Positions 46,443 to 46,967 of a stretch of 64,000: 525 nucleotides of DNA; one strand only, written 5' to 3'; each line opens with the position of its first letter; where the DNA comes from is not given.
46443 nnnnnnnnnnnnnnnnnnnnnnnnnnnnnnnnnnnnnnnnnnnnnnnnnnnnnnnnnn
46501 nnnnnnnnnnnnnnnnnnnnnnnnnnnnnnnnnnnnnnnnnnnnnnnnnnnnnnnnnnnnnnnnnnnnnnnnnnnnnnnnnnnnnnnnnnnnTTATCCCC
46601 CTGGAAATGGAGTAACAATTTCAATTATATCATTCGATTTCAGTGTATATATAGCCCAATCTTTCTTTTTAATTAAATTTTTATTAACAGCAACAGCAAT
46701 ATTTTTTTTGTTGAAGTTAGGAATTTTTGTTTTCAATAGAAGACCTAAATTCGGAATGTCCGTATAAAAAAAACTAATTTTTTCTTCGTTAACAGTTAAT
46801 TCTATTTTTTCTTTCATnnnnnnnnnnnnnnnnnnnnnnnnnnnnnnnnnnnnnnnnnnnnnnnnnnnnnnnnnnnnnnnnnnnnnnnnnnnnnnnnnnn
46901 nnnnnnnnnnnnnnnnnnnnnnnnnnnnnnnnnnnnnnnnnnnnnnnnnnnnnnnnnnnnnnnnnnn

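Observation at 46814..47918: Three genes in this window are broken exactly at long A/T homopolymers (thiO here; also the amidase and the GT4 glycosyltransferase)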

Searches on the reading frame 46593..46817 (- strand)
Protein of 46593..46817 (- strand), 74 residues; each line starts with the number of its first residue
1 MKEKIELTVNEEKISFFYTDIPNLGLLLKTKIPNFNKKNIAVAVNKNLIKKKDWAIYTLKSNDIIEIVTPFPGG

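Call 52: find_encoding_contigs(protein=window:46593-46817:-, flank=1500, max_places=10)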
Protein window:46593-46817:- (74 aa): 22 contigs read that carry it; 5 places shown.
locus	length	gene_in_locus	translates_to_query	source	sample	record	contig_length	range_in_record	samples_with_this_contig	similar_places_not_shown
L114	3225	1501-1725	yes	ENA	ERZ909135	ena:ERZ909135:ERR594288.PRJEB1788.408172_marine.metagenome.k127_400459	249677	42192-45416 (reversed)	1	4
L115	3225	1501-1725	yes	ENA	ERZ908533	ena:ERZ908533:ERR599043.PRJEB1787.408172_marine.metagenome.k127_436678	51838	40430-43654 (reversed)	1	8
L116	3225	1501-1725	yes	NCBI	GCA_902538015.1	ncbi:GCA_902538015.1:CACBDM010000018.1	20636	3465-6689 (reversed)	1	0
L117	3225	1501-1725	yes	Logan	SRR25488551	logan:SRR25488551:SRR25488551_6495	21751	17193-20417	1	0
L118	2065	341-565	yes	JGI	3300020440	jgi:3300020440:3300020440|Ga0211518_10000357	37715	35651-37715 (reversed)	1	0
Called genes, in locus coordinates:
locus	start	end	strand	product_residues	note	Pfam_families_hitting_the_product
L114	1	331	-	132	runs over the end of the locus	PF01641:SelR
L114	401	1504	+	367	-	PF01266:DAO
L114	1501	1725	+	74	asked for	PF02597:ThiS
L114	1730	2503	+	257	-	PF05690:ThiG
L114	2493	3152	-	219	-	PF00156:Pribosyltran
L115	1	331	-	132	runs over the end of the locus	PF01641:SelR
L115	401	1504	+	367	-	PF01266:DAO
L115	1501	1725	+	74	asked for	PF02597:ThiS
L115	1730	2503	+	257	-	PF05690:ThiG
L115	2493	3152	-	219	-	PF00156:Pribosyltran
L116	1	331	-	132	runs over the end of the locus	PF01641:SelR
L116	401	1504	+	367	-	PF01266:DAO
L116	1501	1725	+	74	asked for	PF02597:ThiS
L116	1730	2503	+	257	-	PF05690:ThiG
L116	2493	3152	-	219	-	PF00156:Pribosyltran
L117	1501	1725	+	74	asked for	PF02597:ThiS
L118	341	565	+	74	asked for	PF02597:ThiS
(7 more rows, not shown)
